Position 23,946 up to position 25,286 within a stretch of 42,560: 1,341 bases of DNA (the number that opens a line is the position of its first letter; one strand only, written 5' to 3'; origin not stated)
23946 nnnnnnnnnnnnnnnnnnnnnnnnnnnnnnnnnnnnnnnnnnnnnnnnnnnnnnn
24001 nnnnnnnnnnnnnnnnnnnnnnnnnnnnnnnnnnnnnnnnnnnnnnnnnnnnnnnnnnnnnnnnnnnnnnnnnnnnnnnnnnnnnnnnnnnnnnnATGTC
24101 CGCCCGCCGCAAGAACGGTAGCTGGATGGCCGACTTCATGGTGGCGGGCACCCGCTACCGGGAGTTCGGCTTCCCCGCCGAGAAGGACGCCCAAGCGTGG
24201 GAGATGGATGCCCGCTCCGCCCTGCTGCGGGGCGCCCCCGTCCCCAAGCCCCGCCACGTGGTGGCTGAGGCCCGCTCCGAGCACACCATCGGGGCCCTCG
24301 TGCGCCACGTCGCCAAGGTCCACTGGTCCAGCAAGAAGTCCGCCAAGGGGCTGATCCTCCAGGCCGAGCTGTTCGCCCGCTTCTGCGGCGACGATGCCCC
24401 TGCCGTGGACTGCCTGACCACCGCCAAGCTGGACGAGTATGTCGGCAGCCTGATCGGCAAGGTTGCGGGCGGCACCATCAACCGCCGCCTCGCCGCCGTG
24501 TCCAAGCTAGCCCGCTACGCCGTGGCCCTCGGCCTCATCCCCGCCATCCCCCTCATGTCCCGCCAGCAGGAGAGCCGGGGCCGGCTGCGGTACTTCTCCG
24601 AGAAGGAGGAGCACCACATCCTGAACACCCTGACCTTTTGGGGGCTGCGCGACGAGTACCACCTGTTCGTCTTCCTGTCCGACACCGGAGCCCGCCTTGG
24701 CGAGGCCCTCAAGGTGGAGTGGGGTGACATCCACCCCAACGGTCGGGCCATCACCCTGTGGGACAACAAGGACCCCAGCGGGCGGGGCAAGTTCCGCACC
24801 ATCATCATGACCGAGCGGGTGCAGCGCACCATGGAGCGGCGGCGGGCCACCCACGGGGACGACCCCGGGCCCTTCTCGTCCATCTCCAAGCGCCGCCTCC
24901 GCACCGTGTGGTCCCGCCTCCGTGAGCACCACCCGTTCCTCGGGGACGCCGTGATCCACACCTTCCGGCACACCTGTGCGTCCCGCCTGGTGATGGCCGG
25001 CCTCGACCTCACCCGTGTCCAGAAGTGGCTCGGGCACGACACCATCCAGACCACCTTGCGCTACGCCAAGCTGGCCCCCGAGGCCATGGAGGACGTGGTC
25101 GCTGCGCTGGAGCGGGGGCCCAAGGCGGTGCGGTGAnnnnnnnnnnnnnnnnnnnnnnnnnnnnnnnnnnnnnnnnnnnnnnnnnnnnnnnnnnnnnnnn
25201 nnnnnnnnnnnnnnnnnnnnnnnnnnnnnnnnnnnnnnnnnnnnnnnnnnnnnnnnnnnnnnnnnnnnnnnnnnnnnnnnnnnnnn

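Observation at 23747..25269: Lysogeny-type module (MarR-like regulator, tyrosine integrase, full tRNA-Leu) directly upstream of the RNAP gene in a T7-like genome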

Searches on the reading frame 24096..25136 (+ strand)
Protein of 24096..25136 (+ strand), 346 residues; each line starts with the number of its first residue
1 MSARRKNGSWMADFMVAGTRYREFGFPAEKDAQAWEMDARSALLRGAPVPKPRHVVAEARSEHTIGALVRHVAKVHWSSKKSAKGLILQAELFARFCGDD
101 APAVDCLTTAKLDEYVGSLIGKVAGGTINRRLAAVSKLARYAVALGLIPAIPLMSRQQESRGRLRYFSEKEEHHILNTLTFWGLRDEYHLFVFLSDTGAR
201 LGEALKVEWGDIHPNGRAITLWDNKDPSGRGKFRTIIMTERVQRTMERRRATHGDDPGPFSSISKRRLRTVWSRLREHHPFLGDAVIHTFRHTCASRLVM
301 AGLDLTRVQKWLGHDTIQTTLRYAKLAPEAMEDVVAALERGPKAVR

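Call 4: search_protein_families(library=pfam, proteins=[window:24096-25136:+], max_evalue=0.01)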
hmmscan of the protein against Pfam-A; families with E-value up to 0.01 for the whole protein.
window:24096-25136:+ (346 aa): 2 families
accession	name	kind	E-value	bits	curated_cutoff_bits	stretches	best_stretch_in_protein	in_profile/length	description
PF00589.27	Phage_integrase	-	1.6e-16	61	27.1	1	188-328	25-170/172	Phage integrase family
PF02899.23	Phage_int_SAM_1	-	0.0014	19.3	22.3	0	91-144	27-81/83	Phage integrase, N-terminal SAM-like domain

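Call 5: search_protein_families(library=phrogs, proteins=[window:24096-25136:+], max_evalue=0.01)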
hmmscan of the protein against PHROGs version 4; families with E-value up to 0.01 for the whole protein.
window:24096-25136:+ (346 aa): 6 families
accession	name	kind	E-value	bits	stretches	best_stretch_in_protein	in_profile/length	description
phrog_1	-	integration and excision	5e-45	155.9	1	4-339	118-448/611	integrase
phrog_216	-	integration and excision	6.1e-29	102.1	1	138-339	25-237/301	integrase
phrog_7269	-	integration and excision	6.9e-10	39.7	1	262-337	7-80/89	integrase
phrog_7685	-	integration and excision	1.3e-08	35.6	1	275-339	171-236/240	integrase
phrog_23271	-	unknown function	0.00024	22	1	288-330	12-54/67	-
phrog_35951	-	unknown function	0.0031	19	1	287-329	23-65/97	-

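Call 8: search_dna_similar(query=window:24096-25136:+, collection=phages, mode=protein, max_rows=30)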
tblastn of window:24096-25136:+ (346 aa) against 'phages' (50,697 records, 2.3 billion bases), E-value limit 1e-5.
Records with a match: 577; places in all: 577; records where one place covers at least 80% of the query: 69.
Best place of each record, by identity: <60% 577.
By first word of the organism name: Streptococcus 231; Pseudomonas 37; Staphylococcus 34; Klebsiella 27; Pelagibacter 25; Burkholderia 24; Bacteriophage 22; Escherichia 19; Ralstonia 17; Vibrio 17; and 29 more.
By host as written in the record: - 47; Klebsiella pneumoniae 23; Staphylococcus aureus 13; Burkholderia pseudomallei 12; Escherichia coli 12; Gordonia terrae 3612 12; Pseudomonas aeruginosa 11; Ralstonia solanacearum 10; and 334 more.
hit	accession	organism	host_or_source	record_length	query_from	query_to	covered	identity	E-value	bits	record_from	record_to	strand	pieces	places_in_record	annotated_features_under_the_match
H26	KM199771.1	Mesorhizobium phage vB_MloP_Lo5R7ANS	Mesorhizobium loti R7ANS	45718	1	327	95%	35.7%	5e-47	176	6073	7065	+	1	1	putative integrase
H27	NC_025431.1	Mesorhizobium phage vB_MloP_Lo5R7ANS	Mesorhizobium loti R7ANS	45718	1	327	95%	35.7%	5e-47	176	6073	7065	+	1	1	integrase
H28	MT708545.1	Rhizobium phage Pasto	Bradyrhizobium japonicum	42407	3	339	97%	32.0%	8e-40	155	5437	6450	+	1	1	tyrosine integrase | helix-turn-helix domain-containing protein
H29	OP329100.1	Pseudomonas phage LUZ100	Pseudomonas aeruginosa PaLo41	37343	18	345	95%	32.0%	3e-37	147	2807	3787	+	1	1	site-specific tyrosine integrase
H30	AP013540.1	uncultured phage_MedDCM-OCT-S28-C10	metagenomic fosmid library constructed ...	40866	1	340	98%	29.8%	1e-31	131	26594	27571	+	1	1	integrase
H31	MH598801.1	Pelagibacter phage HTVC200P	Candidatus Pelagibacter sp. FZCC0015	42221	1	339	98%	29.7%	5e-26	114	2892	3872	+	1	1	integrase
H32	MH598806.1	Pelagibacter phage HTVC119P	Candidatus Pelagibacter sp. HTCC7211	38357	1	339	98%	29.2%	2e-25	112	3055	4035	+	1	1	integrase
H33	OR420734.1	Roseobacter phage CRP-804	Paracoccaceae bacterium strain FZCC0196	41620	1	331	96%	29.5%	1e-28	122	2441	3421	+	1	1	integrase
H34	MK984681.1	Bordetella phage vB_BbrP_BB8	Bordetella bronchiseptica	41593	50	345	86%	32.8%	8e-32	132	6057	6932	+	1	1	tyrosine integrase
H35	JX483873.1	Rhizobium phage RHEph01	Rhizobium etli Brasil5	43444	1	329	95%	29.3%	6e-23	105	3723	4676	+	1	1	putative integrase protein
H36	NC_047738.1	Rhizobium phage RHEph01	Rhizobium etli Brasil5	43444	1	329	95%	29.3%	6e-23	105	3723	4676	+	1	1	integrase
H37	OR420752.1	Roseobacter phage CRP-403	Paracoccaceae bacterium strain FZCC0037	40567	18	331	91%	30.4%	1e-20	99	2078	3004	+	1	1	integrase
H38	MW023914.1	Rhizobium phage vB_RleA_TRX32-1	Rhizobium leguminosarum TRX32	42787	1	329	95%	29.0%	1e-22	104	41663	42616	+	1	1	hypothetical protein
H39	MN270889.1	Ralstonia phage P-PSG-11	Ralstonia solanacearum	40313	52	342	84%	32.1%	9e-30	125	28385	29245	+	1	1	integrase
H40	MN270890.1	Ralstonia phage P-PSG-11-1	Ralstonia solanacearum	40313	52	342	84%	32.1%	9e-30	125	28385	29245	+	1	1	integrase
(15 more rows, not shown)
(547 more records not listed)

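Call 9: get_annotated_region(hit=H29, flank=4000)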
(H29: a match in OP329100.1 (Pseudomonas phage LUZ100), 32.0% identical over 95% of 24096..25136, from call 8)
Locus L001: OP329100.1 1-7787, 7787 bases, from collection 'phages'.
description: Pseudomonas phage LUZ100, complete genome.
organism: Pseudomonas phage LUZ100 (NCBI taxid 2973522)
taxonomy: Viruses; Duplodnaviria; Heunggongvirae; Uroviricota; Caudoviricetes; Autographiviridae
host: Pseudomonas aeruginosa PaLo41; source: Sewage water; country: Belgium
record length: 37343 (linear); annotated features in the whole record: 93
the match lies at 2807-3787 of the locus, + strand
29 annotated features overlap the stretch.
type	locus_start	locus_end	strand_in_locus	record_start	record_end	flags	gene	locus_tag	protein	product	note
repeat_region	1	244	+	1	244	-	-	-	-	-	label: left direct terminal repeat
misc_feature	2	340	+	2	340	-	-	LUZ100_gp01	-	-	similar to hypothetical protein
regulatory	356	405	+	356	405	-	-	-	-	promoter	label: host-specific promoter P1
CDS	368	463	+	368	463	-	-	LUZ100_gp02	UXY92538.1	hypothetical protein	-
regulatory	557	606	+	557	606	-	-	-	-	promoter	label: host-specific promoter P2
CDS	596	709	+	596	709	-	-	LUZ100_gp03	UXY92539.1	hypothetical protein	-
regulatory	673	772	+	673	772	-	-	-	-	terminator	label: terminator T1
CDS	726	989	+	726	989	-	-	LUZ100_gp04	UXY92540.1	hypothetical protein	-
CDS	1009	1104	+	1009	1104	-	-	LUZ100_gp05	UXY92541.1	hypothetical protein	-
CDS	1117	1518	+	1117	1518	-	-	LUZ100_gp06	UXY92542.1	hypothetical protein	-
regulatory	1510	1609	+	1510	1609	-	-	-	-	terminator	label: terminator T2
CDS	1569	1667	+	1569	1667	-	-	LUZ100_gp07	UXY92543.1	hypothetical protein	-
CDS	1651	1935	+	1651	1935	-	-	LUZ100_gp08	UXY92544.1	hypothetical protein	-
CDS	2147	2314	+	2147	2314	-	-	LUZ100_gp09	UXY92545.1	hypothetical protein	-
regulatory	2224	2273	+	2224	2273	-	-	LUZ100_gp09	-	promoter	label: Host-specific promoter P3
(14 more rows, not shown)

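Call 10: get_annotated_region(hit=H26, flank=7000)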
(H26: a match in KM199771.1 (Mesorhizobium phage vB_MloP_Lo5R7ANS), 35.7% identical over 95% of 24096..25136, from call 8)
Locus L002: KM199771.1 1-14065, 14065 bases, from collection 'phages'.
description: Mesorhizobium phagevB_MloP_Lo5R7ANS, complete genome.
organism: Mesorhizobium phage vB_MloP_Lo5R7ANS (NCBI taxid 1527771)
taxonomy: Viruses; Duplodnaviria; Heunggongvirae; Uroviricota; Caudoviricetes; Autographiviridae; Pairvirus; Pairvirus Lo5R7ANS
host: Mesorhizobium loti R7ANS; source: -; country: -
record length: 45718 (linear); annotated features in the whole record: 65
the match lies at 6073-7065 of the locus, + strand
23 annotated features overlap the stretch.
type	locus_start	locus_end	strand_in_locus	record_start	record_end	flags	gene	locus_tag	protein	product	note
CDS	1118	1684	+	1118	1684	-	-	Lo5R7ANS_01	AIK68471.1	hypothetical protein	-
CDS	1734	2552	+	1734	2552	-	-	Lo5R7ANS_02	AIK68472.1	hypothetical protein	-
CDS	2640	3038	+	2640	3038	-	-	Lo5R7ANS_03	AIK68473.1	hypothetical protein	-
CDS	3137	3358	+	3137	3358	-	-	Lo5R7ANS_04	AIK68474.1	hypothetical protein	-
CDS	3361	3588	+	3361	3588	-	-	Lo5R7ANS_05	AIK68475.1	hypothetical protein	-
CDS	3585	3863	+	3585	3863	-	-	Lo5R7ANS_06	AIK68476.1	hypothetical protein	-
CDS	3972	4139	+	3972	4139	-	-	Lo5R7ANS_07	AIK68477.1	hypothetical protein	-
CDS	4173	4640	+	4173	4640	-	-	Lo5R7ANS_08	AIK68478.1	hypothetical protein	-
CDS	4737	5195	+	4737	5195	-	-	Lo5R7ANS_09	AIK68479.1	hypothetical protein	-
CDS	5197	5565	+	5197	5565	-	-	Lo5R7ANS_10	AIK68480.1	hypothetical protein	-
CDS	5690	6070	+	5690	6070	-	-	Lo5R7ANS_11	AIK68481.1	hypothetical protein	-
CDS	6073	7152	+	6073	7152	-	-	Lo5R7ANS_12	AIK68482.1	putative integrase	-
CDS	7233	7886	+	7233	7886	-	-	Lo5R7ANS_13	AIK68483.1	putative restriction endonuclease BglII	-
CDS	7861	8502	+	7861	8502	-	-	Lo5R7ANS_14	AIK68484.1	putative adenine-specific DNA methyltransferase, transcriptional activator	-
tRNA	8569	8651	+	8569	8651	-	-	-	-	tRNA-Leu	-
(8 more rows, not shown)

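Call 11: get_annotated_region(hit=H28, flank=6000)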
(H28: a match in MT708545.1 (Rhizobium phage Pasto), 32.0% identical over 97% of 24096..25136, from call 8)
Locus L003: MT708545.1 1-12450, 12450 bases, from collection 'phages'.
description: Rhizobium phage Pasto, complete genome.
organism: Rhizobium phage Pasto (NCBI taxid 2767575)
taxonomy: Viruses; Duplodnaviria; Heunggongvirae; Uroviricota; Caudoviricetes; Autographiviridae
host: Bradyrhizobium japonicum; source: potato roots; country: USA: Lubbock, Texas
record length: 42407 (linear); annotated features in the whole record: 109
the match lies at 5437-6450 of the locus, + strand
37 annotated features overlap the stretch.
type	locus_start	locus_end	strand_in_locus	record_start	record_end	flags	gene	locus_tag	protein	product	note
repeat_region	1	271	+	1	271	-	-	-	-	-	termnal repeat region predicted by PhageTerm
regulatory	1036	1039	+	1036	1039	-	-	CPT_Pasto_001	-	ribosome_binding_site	-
CDS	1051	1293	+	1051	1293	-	-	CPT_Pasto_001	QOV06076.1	hypothetical protein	-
regulatory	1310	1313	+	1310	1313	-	-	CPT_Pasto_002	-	ribosome_binding_site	-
CDS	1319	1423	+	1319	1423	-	-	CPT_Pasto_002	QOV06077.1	putative membrane protein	TMHMM predicted one transmembrane domain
regulatory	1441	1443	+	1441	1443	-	-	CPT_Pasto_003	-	ribosome_binding_site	-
CDS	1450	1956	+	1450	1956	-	-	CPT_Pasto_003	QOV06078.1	ArdA-like antirestriction protein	Interproscan: Pfam conserved domain:anti-restriction enzyme (IPR009899); evalue: 9.31121e-19 ref|WP_011213404.1| ...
regulatory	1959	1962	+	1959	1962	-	-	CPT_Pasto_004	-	ribosome_binding_site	-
CDS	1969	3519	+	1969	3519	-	-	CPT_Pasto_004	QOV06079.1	hypothetical protein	-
regulatory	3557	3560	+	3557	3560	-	-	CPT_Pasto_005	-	ribosome_binding_site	-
CDS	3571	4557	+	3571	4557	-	-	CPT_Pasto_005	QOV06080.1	zinc peptidase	Interproscan: Gene3D conserved domain: Zinc peptidase (G3DSA:3.40.630.10); Interproscan: SUPERFAMILY conserved domain: ...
regulatory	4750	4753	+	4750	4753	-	-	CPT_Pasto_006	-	ribosome_binding_site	-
CDS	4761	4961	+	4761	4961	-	-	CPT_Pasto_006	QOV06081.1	hypothetical protein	-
regulatory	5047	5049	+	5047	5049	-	-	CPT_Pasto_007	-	ribosome_binding_site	-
CDS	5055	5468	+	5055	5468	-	-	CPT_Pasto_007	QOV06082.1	helix-turn-helix domain-containing protein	Interproscan: Gene3D conserved domain: DNA-binding domain (G3DSA:1.10.10.10); Score2.04498e-20 ...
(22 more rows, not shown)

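Call 21: find_homologous_proteins(query=window:24096-25136:+, max_evalue=1e-20)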
Query window:24096-25136:+ (346 aa): 209 proteins with E <= 1e-20 among 8000 candidates; the best 120 are listed.
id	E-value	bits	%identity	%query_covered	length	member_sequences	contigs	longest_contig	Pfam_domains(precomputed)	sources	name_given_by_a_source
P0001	6.8e-232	787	100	100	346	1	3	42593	PF00589.28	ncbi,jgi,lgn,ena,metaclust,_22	metaclust:\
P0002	3.3e-204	696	89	98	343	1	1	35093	PF00589.28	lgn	-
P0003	8.4e-187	639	82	100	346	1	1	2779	PF00589.28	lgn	-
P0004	7.1e-175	599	79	98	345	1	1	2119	PF00589.28,PF02899.24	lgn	-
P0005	3.2e-159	548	71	98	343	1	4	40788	PF00589.28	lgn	-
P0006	6.4e-150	517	70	95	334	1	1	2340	PF00589.28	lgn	-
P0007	3.3e-142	492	64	98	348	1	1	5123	PF00589.28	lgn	-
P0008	5.4e-108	379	52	98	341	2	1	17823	PF00589.28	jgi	jgi:integrase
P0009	3.8e-100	354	50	98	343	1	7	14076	PF00589.28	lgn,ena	-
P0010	2.9e-98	347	51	95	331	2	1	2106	PF00589.28,PF02899.24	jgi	jgi:integrase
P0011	7.6e-97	343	50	99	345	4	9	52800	PF00589.28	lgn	-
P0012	1.4e-95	339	49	98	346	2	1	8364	PF00589.28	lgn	-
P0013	1.5e-95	338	50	99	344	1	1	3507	PF00589.28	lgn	-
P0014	2.8e-95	338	50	98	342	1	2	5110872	PF00589.28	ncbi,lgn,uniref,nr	ncbi:tyrosine-type recombinase/integrase [Ancylobacter oerskovii]|uniref:Tyrosine-type recombinase/i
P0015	5.7e-93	330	47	99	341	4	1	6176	PF00589.28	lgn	-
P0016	7.7e-92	326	47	98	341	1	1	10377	PF00589.28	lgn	-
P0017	3.6e-90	321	47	99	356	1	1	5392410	PF00589.28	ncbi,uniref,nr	ncbi:site-specific integrase [Xanthobacter sp. YC-JY1]|uniref:tyrosine-type recombinase/integrase n=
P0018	1.1e-89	319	48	99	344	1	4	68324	PF00589.28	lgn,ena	-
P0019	2.1e-87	312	47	99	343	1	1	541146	PF00589.28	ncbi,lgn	-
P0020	2.3e-87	312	49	98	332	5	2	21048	PF00589.28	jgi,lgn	jgi:integrase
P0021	2.7e-86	308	46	99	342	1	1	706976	PF00589.28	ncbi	-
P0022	1.3e-85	306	48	98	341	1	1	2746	PF00589.28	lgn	-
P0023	5.6e-85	304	44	100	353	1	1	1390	PF00589.28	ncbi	-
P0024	4.2e-83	298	45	99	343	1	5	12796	PF00589.28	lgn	-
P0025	9.1e-83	296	45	98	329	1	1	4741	PF00589.28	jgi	jgi:site-specific recombinase XerD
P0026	9.4e-83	296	45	98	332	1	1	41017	PF00589.28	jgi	jgi:integrase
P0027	9.1e-79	283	44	98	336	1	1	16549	PF00589.28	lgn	-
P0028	9.7e-78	280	46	100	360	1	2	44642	PF13495.13,PF00589.28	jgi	jgi:integrase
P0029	3.9e-74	268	44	98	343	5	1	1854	PF00589.28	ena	-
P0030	1.7e-73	266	45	98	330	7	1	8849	PF00589.28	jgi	jgi:site-specific recombinase XerD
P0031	4.1e-70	255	42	98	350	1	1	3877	PF00589.28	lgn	-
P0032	5.7e-69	251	42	97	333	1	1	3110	PF00589.28,PF02899.24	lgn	-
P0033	6.2e-69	251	43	98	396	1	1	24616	PF00589.28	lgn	-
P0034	2.3e-68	249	43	98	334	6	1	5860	PF00589.28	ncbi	-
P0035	1.7e-65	240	42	98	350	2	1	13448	PF00589.28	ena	-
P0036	8.1e-64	234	40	99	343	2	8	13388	PF00589.28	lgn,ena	-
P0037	1.8e-63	233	41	94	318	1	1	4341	PF00589.28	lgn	-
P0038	4.4e-63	232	41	94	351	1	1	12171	PF00589.28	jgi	jgi:integrase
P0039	1.7e-62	230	40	97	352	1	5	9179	PF00589.28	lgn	-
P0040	6.1e-62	228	41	98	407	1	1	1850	PF00589.28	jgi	jgi:integrase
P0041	1.2e-61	227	39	99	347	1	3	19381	PF00589.28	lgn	-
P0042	1.3e-61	227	39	99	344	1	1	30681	PF00589.28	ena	-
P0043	1.7e-61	227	39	100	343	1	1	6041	PF00589.28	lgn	-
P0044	2.6e-61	226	40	99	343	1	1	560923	PF00589.28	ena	-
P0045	5.7e-61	225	39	98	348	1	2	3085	PF00589.28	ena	-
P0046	1.2e-60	224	41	95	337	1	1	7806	PF00589.28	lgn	-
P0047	2.7e-60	223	40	97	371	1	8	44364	PF00589.28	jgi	jgi:integrase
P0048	5.8e-60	222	40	99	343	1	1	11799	PF00589.28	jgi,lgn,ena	-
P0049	8.2e-58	214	38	98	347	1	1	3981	PF00589.28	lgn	-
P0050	1.1e-55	207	45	79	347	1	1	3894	PF00589.28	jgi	-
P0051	1.2e-55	207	37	98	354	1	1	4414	PF00589.28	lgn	-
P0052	3.3e-54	203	36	99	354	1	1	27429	PF00589.28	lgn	-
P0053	2.0e-53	200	37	99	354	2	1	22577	PF00589.28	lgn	-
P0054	1.1e-52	198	39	97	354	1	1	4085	PF00589.28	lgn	-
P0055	1.9e-52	197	36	98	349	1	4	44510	PF00589.28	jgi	jgi:integrase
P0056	8.3e-52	195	36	95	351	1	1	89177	PF00589.28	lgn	-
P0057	8.0e-51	191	42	79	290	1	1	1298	PF00589.28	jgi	jgi:integrase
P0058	1.1e-50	191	36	98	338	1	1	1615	PF00589.28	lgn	-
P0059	1.3e-50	191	37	98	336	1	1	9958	PF00589.28,PF02899.24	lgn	-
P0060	1.4e-49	187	36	97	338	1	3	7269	PF00589.28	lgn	-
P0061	1.6e-49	187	39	82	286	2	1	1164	PF00589.28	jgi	jgi:hypothetical protein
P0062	1.9e-49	187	37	97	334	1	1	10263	PF00589.28,PF02899.24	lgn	-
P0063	1.3e-48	184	35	98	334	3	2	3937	PF00589.28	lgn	-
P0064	4.5e-48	182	33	99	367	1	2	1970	PF00589.28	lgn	-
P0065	1.2e-47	181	38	99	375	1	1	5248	PF00589.28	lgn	-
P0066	1.2e-47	181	37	97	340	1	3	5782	PF00589.28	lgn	-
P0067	2.2e-47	180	34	98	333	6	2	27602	PF00589.28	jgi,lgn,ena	jgi:integrase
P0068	2.8e-47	180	36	97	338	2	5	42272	PF00589.28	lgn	-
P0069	5.4e-47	179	34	99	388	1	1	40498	PF00589.28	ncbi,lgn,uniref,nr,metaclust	ncbi:Site-specific recombinase XerD [Chelatococcus sambhunathii]|uniref:Site-specific recombinase Xe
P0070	1.6e-46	177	35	98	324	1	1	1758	PF00589.28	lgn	-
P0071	4.9e-46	176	34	98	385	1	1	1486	PF00589.28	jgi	jgi:integrase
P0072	5.3e-46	176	36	95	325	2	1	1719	PF00589.28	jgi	jgi:integrase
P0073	8.0e-45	172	36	97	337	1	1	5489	PF00589.28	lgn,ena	-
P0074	1.1e-44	171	37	99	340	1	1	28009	PF00589.28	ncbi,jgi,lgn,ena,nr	ncbi:MAG: site-specific integrase [Nitrospira sp.]|nr:site-specific integrase [Nitrospira sp.]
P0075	1.4e-44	171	35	99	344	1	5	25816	PF00589.28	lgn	-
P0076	1.6e-44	171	35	97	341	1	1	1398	PF00589.28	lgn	-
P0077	1.9e-44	170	38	77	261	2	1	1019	PF13102.13,PF00589.28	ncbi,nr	ncbi:MAG: site-specific integrase, partial [Proteobacteria bacterium]|nr:site-specific integrase [Ps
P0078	2.1e-44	170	35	97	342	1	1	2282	PF00589.28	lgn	-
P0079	2.4e-44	170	33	98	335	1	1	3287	PF00589.28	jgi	jgi:integrase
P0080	2.6e-43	167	34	95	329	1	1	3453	PF00589.28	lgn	-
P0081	1.3e-42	164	36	97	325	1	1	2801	PF00589.28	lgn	-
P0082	2.1e-42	164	42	70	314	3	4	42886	PF00589.28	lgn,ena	-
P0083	3.0e-42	163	35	99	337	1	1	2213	PF00589.28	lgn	-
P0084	3.9e-42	163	43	71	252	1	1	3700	PF00589.28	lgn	-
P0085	1.7e-41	161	38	74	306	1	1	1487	PF00589.28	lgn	-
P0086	2.7e-41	160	37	84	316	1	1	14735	PF00589.28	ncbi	-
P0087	3.6e-41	160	40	73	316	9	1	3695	PF00589.28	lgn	-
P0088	5.5e-41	159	36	97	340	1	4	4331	PF00589.28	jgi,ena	jgi:hypothetical protein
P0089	6.8e-41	159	34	100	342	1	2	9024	PF00589.28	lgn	-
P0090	9.8e-41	158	41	75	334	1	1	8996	PF00589.28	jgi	-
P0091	1.4e-40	158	41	68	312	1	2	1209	PF00589.28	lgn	-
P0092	1.5e-40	158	43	64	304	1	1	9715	PF00589.28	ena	-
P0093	1.6e-40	158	31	97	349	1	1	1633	PF00589.28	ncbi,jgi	jgi:integrase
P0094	3.4e-40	157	38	75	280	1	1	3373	PF00589.28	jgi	jgi:integrase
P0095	3.8e-40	156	40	67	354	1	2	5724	PF00589.28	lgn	-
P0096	7.4e-40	155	34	97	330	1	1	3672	PF00589.28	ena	-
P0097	8.3e-40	155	37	82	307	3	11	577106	PF00589.28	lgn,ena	-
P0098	8.7e-40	155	40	66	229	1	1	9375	PF00589.28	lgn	-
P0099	9.3e-40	155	30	98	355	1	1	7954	PF00589.28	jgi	jgi:integrase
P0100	1.1e-39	155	33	98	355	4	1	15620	PF00589.28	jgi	jgi:integrase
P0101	1.6e-39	154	36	85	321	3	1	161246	PF00589.28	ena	-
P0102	1.9e-39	154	41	66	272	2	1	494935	PF00589.28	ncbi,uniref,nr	ncbi:integrase [Xaviernesmea oryzae]|uniref:Integrase n=1 Tax=Xaviernesmea oryzae TaxID=464029 RepID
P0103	3.8e-39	153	38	72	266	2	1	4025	PF00589.28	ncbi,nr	ncbi:MAG: site-specific integrase [Reyranella sp.]|nr:MAG: site-specific integrase [Reyranella sp.]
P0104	4.1e-39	153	34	98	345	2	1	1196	PF00589.28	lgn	-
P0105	4.7e-39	153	40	66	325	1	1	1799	PF00589.28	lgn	-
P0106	5.4e-39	153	36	82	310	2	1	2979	PF00589.28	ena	-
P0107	8.6e-39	152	38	73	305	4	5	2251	PF00589.28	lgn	-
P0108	9.2e-39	152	40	66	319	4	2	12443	PF00589.28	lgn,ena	-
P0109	1.2e-38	151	40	68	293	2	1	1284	PF00589.28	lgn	-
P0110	1.9e-38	151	40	66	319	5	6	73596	PF00589.28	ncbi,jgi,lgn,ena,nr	ncbi:MAG: site-specific integrase [Rhizobiales bacterium]|nr:site-specific integrase [Hyphomicrobial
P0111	2.7e-38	150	41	68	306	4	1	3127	PF00589.28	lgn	-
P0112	4.0e-38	150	42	66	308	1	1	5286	PF00589.28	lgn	-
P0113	5.1e-38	149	40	68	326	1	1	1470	PF00589.28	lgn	-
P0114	5.9e-38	149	35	97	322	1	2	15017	PF00589.28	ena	-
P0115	8.8e-38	149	40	73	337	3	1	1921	PF00589.28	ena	-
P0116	9.2e-38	149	40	68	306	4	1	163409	PF00589.28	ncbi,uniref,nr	ncbi:tyrosine-type recombinase/integrase [Rhizobium rhizosphaerae]|uniref:tyrosine-type recombinase/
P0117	1.5e-37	148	40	68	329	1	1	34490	PF00589.28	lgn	-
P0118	1.8e-37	148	35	99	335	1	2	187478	PF00589.28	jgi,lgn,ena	jgi:integrase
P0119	4.0e-37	146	31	99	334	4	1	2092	PF13102.13,PF00589.28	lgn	-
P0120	4.0e-37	146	36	76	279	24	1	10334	PF00589.28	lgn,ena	-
